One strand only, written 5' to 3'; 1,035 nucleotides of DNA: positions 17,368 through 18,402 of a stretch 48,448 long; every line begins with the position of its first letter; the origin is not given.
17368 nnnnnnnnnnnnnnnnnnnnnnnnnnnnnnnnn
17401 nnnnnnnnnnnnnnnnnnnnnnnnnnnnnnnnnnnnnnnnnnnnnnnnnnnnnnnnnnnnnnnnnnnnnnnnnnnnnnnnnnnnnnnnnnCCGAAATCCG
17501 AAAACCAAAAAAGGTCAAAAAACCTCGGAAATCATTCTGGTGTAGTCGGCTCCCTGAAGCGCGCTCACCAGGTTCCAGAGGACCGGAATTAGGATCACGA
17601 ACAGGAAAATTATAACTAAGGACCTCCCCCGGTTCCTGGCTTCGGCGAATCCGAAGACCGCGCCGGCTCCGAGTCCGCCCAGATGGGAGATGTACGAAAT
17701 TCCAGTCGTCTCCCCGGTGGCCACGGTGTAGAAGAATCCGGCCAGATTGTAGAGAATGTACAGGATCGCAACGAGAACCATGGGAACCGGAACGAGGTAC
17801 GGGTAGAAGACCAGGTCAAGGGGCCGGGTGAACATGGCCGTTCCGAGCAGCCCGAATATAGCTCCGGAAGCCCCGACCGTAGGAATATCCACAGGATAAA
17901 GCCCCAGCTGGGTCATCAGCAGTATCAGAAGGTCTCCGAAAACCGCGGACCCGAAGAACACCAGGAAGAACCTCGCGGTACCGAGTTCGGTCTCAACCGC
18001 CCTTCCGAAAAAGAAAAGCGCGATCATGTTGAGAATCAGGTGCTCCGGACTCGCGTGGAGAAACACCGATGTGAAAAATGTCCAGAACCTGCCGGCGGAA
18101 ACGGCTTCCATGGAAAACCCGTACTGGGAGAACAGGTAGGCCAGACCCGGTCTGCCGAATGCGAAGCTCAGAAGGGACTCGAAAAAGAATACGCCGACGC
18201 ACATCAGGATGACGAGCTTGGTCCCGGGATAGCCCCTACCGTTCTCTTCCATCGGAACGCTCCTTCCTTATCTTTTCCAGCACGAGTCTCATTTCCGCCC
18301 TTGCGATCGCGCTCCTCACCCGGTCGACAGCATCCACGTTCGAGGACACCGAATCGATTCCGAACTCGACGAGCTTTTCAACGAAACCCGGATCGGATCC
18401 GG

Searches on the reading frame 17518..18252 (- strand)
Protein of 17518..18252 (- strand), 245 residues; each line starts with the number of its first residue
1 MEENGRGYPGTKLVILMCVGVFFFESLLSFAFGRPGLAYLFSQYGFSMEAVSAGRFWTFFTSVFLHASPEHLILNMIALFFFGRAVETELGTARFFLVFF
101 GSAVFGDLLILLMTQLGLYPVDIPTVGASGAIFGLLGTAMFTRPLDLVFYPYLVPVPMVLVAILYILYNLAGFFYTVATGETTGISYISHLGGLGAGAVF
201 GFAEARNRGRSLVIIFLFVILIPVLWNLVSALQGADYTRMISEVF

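Call 57: search_protein_families(library=pfam, proteins=[window:17518-18252:-], max_evalue=0.0001)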
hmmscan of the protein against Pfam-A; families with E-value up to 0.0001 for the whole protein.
window:17518-18252:- (245 aa): 1 family
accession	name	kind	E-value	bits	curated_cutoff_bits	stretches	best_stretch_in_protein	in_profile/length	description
PF01694.28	Rhomboid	-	5.9e-31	108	22.6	1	54-203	2-139/143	Rhomboid domain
